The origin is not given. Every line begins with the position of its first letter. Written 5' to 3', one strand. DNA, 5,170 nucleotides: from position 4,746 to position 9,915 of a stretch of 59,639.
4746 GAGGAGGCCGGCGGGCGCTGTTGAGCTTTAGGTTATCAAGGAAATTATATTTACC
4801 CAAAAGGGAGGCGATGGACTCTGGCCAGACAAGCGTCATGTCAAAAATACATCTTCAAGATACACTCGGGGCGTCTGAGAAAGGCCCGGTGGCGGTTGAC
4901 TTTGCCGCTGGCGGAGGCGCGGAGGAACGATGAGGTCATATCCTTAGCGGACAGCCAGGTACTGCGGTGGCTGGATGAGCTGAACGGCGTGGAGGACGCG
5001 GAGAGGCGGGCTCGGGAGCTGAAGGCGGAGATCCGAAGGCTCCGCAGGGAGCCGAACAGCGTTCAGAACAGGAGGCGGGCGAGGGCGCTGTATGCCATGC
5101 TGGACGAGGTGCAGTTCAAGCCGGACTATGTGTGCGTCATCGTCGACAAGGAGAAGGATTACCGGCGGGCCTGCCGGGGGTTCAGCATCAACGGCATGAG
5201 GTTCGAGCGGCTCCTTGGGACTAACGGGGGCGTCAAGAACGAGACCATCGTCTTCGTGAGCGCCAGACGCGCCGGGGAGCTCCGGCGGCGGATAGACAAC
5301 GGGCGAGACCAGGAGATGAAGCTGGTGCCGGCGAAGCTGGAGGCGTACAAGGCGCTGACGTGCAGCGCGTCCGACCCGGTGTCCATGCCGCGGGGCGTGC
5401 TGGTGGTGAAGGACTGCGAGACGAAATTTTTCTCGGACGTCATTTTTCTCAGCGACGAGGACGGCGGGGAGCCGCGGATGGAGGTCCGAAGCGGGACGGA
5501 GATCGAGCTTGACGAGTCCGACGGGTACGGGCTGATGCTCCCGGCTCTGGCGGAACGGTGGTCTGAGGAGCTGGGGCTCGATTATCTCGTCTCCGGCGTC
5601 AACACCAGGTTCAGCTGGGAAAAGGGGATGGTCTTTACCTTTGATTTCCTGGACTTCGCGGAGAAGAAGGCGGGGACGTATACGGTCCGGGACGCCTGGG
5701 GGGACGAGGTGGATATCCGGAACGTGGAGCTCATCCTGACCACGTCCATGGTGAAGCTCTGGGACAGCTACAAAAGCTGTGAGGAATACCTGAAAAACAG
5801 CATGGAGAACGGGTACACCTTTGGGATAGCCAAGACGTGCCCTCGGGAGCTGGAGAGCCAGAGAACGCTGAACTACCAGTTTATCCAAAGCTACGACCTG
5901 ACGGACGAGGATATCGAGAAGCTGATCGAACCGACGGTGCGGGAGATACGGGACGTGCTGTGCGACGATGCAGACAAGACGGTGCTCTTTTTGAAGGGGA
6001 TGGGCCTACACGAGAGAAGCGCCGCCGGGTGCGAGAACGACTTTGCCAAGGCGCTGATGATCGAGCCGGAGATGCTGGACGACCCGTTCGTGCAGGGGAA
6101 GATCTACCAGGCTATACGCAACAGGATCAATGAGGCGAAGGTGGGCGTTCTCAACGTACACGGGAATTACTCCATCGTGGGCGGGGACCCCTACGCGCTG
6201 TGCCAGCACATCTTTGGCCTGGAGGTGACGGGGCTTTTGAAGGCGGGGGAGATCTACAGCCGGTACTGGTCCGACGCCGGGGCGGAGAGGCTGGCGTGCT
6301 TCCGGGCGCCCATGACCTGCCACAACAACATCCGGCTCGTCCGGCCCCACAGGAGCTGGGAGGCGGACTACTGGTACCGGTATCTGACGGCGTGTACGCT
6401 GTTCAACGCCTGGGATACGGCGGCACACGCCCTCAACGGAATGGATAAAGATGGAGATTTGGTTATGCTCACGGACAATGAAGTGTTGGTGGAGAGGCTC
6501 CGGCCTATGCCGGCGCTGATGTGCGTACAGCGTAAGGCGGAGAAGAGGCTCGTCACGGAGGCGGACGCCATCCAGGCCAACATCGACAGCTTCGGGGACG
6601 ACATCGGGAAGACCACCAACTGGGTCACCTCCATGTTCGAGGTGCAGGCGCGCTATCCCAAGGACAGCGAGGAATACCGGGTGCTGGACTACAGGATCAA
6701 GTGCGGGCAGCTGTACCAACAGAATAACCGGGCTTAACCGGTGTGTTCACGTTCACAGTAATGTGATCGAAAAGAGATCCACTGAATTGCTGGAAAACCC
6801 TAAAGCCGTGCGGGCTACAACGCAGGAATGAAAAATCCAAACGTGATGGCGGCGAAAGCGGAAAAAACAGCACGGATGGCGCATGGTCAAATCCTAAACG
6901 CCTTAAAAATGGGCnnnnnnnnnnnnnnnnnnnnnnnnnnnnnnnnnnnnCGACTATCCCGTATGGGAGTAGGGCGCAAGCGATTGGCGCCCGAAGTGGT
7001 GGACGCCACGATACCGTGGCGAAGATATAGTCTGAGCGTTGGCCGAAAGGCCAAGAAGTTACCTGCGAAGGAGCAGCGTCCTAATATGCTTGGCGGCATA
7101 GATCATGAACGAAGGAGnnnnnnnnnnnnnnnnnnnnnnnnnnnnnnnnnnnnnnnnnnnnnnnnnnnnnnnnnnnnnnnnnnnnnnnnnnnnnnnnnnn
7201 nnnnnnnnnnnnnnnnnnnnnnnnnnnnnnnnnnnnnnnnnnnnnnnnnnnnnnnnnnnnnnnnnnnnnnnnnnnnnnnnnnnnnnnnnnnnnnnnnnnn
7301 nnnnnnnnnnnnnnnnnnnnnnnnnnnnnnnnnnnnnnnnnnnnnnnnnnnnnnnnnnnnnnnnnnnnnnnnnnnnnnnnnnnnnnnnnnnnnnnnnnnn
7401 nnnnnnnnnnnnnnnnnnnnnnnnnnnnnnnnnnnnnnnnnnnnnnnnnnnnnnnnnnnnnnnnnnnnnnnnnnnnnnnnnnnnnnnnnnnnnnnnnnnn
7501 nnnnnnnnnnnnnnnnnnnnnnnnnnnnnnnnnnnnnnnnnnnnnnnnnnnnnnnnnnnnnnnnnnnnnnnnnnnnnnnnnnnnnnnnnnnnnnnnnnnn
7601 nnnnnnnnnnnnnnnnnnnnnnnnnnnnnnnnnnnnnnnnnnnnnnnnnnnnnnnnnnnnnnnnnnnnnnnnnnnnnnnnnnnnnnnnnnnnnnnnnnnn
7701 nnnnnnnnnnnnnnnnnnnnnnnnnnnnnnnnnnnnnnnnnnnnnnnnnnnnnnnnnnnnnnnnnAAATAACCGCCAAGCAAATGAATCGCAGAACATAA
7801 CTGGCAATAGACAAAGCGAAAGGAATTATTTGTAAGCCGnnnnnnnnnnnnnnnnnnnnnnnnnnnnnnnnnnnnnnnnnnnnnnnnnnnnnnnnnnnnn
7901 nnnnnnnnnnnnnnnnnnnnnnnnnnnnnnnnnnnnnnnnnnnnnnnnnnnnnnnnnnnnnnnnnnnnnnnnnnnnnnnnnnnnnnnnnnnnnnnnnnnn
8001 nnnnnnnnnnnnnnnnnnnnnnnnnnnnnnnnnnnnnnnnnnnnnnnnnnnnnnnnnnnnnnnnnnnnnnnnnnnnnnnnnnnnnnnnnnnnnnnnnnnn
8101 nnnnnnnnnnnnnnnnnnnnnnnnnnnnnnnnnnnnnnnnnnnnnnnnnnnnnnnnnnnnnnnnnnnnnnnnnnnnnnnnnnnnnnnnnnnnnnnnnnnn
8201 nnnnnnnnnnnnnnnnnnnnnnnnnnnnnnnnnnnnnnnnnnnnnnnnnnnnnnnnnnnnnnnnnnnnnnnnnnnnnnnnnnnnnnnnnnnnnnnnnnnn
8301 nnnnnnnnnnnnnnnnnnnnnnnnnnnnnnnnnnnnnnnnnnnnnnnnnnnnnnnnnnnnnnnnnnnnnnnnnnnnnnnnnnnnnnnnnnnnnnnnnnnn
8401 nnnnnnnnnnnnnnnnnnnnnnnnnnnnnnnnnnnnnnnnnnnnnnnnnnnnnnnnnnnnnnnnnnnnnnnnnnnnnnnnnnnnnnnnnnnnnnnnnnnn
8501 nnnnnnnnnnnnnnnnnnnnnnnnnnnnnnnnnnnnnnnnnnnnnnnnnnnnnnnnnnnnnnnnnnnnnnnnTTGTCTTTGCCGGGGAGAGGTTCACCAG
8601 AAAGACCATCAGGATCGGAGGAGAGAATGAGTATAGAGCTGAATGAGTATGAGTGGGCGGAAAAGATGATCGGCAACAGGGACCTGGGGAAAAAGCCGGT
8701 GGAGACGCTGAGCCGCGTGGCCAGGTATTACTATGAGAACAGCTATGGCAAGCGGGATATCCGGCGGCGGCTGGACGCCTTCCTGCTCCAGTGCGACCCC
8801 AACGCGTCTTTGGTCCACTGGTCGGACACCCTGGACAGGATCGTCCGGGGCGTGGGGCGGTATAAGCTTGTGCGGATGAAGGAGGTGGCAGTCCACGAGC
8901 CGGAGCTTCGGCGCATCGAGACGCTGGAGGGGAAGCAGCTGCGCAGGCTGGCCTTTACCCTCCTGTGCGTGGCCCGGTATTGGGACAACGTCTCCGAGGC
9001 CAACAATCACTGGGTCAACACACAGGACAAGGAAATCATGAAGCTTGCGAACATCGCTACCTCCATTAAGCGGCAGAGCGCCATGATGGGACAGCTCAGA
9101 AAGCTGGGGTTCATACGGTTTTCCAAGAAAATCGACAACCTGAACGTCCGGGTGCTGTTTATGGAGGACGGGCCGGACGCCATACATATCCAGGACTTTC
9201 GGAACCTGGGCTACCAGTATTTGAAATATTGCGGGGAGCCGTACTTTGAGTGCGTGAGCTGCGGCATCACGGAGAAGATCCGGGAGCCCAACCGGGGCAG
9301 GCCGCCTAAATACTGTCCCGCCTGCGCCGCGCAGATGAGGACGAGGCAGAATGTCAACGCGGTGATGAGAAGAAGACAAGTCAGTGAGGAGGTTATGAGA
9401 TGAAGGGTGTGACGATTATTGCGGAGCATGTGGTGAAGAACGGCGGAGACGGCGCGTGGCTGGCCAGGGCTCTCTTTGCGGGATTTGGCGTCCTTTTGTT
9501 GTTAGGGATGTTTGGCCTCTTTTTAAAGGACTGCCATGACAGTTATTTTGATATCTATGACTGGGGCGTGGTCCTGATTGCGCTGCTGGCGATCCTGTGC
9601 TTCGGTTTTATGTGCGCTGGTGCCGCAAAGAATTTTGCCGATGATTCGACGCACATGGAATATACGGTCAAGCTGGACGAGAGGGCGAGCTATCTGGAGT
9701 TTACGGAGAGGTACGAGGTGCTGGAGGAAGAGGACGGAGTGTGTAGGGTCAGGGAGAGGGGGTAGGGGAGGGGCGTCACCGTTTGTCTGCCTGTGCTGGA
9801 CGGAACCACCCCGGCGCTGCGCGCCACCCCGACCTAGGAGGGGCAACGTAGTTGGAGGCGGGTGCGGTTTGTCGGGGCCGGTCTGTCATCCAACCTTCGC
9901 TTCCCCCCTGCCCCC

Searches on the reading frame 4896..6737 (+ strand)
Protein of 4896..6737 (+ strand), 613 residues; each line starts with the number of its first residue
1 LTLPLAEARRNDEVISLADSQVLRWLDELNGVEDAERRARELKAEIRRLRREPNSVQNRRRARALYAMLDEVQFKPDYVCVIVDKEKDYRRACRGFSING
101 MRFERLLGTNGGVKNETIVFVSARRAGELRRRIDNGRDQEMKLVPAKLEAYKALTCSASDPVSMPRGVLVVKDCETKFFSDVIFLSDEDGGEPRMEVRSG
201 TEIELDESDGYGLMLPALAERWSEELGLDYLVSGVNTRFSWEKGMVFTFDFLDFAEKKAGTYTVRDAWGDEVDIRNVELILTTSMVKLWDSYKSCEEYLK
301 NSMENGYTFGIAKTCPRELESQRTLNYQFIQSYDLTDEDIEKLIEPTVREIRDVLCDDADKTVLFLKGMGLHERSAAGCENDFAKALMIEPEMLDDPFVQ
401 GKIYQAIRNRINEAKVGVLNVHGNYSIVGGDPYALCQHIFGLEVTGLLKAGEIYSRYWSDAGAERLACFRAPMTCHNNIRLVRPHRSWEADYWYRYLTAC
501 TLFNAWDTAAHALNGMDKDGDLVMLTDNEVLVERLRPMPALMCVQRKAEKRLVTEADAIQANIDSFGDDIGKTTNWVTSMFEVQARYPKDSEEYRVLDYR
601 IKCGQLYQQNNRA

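Call 8: search_protein_families(library=pfam, proteins=[window:4896-6737:+])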
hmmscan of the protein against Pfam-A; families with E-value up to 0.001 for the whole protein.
window:4896-6737:+ (613 aa): 1 family
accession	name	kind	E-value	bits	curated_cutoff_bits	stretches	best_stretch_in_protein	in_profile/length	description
PF05183.17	RdRP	-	2.6e-12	46.7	23.8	1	87-576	58-500/582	RNA dependent RNA polymerase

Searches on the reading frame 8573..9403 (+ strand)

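Call 45: search_protein_families(library=pfam, proteins=[window:8573-9403:+], max_evalue=0.01)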
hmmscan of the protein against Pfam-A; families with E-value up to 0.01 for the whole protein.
window:8573-9403:+ (276 aa): 1 family
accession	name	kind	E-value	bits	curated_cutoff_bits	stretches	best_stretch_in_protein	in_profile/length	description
PF09723.15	Zn_ribbon_8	-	0.0052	17.2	34.4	1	225-255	6-37/41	Zinc ribbon domain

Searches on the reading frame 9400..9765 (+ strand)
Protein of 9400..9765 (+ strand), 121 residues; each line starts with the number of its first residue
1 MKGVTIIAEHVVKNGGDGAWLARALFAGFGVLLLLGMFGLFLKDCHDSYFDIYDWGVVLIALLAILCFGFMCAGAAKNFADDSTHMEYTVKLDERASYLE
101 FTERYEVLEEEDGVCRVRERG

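Call 45: search_protein_families(library=pfam, proteins=[window:9400-9765:+], max_evalue=0.01)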
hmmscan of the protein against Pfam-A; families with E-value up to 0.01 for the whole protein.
window:9400-9765:+ (121 aa): 0 families

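Call 68: list_cluster_members(proteins=[window:9400-9765:+, window:10676-11866:+, window:22687-23250:+, window:25332-26051:+, window:29160-29789:+, window:42989-43573:+, window:44448-44828:+, window:46993-48069:+, window:48300-49541:+, window:51842-52546:+])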
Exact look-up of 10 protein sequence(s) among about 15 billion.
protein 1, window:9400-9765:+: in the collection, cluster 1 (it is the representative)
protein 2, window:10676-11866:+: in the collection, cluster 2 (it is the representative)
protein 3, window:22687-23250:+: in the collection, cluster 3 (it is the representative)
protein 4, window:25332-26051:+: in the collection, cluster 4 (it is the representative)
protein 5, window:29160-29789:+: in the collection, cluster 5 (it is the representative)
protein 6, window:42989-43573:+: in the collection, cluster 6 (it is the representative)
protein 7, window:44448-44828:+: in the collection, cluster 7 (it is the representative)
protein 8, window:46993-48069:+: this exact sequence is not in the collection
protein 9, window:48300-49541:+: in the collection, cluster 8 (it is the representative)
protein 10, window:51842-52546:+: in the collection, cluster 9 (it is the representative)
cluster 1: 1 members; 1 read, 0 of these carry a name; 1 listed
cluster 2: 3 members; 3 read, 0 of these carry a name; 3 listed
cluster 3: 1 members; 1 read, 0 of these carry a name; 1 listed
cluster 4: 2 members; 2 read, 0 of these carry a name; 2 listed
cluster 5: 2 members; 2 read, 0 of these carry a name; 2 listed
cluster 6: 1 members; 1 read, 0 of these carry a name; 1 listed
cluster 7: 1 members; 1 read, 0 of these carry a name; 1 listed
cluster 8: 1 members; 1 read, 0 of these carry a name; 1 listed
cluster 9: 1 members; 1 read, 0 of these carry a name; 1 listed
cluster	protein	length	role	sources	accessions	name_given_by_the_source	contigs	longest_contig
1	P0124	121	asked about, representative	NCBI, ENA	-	-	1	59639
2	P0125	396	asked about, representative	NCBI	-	-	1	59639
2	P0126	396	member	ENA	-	-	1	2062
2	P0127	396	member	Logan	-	-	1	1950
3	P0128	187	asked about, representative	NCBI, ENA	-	-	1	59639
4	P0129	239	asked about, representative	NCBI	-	-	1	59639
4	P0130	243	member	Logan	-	-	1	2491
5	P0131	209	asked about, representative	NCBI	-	-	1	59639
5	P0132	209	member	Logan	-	-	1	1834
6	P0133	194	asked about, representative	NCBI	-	-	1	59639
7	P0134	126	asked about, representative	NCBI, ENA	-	-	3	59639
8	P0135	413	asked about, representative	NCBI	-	-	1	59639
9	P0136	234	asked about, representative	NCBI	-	-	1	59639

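Call 69: find_encoding_contigs(protein=P0130, flank=10000)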
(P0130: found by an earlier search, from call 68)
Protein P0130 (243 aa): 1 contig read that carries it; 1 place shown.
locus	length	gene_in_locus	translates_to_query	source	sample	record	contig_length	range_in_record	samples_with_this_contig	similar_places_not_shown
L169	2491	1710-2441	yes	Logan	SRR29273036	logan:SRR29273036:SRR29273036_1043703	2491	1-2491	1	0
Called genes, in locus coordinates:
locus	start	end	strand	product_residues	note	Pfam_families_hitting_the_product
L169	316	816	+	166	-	PF07460:NUMOD3 (faint)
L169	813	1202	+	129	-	-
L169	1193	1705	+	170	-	PF27256:YomW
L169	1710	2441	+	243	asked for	PF27211:YomV_2nd (weak)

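Call 70: find_encoding_contigs(protein=P0132, flank=10000)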
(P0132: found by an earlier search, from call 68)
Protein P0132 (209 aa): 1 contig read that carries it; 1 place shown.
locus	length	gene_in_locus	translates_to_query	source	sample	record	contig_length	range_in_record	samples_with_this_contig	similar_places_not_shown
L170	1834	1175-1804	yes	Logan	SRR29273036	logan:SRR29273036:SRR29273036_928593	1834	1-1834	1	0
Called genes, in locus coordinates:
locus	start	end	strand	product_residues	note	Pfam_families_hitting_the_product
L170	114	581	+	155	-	PF06356:DUF1064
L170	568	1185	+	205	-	-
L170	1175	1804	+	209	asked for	-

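Call 71: find_encoding_contigs(protein=P0127, flank=10000)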
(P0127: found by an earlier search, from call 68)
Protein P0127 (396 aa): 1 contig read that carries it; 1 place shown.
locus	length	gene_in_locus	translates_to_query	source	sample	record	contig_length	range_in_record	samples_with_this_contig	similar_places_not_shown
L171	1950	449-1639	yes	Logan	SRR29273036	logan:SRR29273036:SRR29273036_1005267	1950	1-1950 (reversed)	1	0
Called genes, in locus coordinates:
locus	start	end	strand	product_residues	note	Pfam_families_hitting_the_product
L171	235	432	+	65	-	-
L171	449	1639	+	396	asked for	PF27387:YonJ_CC (weak)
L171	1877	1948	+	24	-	?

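Call 72: find_encoding_contigs(protein=P0134, flank=10000)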
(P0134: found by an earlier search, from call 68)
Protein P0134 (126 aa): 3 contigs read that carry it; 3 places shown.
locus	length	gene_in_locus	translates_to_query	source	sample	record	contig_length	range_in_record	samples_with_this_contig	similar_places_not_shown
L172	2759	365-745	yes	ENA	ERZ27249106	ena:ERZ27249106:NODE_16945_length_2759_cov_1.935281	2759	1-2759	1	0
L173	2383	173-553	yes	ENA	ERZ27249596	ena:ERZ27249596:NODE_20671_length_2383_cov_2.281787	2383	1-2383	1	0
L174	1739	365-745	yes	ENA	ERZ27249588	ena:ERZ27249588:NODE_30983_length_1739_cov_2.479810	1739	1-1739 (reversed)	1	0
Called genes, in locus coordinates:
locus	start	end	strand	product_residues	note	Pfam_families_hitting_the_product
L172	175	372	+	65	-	-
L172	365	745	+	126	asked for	-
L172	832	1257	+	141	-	PF23140:Gp80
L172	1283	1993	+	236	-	-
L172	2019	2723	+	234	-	-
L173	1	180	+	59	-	?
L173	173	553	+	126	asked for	-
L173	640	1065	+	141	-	PF23140:Gp80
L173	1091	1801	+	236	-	-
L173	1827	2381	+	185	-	?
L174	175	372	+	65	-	-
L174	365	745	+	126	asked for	-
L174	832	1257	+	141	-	PF23140:Gp80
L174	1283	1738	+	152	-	?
